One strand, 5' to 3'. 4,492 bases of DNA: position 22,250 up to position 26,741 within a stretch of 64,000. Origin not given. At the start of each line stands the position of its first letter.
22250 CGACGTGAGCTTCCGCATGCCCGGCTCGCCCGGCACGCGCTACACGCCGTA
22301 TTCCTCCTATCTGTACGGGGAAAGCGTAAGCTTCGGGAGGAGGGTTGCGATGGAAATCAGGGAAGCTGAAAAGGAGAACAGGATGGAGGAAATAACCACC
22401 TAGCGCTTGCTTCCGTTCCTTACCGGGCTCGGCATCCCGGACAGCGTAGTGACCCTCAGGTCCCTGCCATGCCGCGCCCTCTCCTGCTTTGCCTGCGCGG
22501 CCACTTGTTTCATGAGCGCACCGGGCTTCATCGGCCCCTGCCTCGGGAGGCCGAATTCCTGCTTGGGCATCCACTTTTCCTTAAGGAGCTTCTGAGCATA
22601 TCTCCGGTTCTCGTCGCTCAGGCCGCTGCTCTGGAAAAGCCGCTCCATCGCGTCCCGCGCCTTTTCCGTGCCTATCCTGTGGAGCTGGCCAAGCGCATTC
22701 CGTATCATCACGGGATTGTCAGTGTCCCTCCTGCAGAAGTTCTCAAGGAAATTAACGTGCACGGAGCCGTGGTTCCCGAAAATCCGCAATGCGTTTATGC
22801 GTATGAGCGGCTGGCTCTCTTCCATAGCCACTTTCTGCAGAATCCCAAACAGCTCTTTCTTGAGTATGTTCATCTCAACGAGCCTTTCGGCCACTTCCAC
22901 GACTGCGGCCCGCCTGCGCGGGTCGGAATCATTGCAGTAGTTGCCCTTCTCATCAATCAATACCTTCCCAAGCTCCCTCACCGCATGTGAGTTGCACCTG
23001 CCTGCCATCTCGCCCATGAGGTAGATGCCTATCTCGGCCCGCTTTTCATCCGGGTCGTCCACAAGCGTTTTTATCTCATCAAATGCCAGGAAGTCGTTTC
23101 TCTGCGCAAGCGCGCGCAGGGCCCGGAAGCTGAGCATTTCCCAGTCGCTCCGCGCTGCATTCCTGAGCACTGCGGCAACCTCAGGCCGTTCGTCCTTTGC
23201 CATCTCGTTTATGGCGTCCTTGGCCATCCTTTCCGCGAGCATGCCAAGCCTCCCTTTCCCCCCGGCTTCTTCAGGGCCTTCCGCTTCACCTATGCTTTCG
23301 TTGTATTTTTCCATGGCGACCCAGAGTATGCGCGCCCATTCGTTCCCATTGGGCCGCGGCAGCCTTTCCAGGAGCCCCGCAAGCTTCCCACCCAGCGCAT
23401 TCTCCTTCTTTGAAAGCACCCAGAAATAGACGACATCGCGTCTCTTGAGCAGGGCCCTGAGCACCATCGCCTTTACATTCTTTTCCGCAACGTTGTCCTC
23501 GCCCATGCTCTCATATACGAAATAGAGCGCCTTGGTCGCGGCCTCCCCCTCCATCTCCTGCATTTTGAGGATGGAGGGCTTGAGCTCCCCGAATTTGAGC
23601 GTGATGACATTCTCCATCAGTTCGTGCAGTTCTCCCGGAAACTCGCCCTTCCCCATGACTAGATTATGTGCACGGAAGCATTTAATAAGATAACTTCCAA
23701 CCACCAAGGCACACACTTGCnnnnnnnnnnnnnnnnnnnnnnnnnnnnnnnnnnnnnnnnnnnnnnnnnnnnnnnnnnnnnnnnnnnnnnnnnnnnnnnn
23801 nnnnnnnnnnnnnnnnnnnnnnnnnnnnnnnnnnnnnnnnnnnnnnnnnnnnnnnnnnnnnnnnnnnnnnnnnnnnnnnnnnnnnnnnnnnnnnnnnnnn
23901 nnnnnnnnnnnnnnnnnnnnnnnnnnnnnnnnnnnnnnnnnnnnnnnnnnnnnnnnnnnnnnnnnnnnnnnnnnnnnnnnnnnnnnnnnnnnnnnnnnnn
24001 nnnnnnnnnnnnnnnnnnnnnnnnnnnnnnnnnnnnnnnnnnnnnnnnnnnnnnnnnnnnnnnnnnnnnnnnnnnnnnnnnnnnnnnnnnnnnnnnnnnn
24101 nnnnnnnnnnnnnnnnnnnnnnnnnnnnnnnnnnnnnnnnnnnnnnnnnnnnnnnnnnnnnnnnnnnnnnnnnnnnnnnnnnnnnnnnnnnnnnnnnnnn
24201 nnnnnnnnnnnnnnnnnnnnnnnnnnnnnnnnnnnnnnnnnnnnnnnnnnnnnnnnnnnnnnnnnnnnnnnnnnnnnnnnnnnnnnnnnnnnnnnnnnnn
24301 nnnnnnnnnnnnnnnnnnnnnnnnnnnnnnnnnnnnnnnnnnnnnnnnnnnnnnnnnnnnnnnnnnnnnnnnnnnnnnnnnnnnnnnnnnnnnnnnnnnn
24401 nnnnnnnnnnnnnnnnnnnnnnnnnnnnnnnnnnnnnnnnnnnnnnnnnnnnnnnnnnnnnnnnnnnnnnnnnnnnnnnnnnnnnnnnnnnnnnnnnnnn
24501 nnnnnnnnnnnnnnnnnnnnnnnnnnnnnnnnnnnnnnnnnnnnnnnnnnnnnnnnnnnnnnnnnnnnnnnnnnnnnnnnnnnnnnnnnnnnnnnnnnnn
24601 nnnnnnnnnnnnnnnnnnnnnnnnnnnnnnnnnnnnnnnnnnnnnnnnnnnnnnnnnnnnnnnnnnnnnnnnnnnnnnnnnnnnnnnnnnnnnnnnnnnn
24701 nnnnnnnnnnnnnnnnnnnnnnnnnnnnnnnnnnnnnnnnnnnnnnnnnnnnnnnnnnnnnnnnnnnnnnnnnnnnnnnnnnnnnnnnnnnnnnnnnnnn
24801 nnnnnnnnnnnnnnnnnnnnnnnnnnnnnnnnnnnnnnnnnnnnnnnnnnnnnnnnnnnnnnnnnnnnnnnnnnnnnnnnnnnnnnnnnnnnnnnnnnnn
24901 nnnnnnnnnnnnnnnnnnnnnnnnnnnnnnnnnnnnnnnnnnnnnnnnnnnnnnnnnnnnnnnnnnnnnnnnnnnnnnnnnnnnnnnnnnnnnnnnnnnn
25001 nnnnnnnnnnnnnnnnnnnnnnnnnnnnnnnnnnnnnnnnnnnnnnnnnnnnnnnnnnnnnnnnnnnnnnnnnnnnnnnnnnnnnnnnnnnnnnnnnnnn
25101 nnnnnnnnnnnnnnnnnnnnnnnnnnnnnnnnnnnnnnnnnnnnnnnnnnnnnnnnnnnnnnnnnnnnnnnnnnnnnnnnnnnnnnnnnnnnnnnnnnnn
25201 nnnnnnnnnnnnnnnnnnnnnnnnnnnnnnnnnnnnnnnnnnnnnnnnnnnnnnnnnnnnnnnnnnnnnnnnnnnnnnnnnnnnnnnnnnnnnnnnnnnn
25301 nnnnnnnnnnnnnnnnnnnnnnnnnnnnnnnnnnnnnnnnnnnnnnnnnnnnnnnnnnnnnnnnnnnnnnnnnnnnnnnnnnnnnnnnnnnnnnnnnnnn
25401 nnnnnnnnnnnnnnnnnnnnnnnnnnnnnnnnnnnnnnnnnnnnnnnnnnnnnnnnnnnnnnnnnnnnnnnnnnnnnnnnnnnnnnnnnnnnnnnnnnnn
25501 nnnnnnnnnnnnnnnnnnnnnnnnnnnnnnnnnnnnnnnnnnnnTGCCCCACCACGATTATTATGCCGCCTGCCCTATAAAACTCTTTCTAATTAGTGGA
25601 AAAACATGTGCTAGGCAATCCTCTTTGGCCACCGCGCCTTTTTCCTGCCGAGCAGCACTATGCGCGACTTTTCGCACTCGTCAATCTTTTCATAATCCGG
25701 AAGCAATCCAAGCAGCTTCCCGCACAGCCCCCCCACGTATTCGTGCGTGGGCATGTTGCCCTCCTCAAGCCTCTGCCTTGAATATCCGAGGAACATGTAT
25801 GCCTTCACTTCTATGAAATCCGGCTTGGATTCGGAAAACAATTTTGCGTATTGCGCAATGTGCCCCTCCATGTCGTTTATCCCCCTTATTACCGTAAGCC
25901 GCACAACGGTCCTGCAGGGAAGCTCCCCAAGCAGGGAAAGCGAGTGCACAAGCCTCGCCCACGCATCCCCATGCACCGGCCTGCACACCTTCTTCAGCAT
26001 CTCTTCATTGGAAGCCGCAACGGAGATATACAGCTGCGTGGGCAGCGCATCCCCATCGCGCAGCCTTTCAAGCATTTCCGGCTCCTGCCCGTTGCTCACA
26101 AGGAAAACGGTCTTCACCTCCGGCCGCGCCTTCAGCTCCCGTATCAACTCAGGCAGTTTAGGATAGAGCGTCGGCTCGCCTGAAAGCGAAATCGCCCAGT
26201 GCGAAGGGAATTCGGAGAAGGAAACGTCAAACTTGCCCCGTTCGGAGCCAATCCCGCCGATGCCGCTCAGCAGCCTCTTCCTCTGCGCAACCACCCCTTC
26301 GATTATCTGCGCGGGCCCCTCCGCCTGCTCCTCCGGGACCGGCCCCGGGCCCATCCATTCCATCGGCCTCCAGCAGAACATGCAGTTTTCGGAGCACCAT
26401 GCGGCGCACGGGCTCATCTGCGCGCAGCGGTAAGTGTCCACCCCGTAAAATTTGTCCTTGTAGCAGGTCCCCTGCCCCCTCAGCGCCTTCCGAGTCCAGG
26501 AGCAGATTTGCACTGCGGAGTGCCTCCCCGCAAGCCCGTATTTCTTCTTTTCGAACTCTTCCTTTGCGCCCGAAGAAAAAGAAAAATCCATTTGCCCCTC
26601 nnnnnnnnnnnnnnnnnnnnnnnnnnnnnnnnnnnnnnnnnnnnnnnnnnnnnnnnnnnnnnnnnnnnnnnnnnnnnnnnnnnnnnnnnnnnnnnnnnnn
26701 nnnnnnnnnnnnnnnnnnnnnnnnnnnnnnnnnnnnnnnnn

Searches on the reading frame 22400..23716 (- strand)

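Call 91: search_protein_families(library=pfam, proteins=[window:22400-23716:-], max_evalue=0.001)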
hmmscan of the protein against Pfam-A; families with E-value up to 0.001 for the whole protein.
window:22400-23716:- (438 aa): 1 family
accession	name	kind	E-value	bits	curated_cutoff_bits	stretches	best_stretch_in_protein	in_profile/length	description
PF13646.12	HEAT_2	-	4.5e-08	33.7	27.7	0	295-364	6-74/88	HEAT repeats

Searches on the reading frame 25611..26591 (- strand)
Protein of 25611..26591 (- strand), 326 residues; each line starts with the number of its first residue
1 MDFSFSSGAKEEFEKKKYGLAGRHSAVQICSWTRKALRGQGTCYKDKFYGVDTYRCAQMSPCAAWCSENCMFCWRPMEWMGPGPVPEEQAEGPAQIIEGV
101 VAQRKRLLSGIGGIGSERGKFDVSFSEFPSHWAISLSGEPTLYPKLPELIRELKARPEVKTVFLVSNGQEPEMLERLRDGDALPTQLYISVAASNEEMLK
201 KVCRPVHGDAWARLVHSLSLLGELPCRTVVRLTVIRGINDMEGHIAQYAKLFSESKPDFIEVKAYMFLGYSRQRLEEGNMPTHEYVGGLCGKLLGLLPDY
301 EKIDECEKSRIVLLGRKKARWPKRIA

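Call 91: search_protein_families(library=pfam, proteins=[window:25611-26591:-], max_evalue=0.001)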
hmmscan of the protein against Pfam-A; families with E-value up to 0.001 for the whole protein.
window:25611-26591:- (326 aa): 2 families
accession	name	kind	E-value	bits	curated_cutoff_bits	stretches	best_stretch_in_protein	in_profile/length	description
PF08608.17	Wyosine_form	-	1.3e-17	64.2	22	1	255-315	2-62/63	Wyosine base formation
PF04055.27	Radical_SAM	-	1.7e-16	61.2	29.5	1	64-245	5-162/166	Radical SAM superfamily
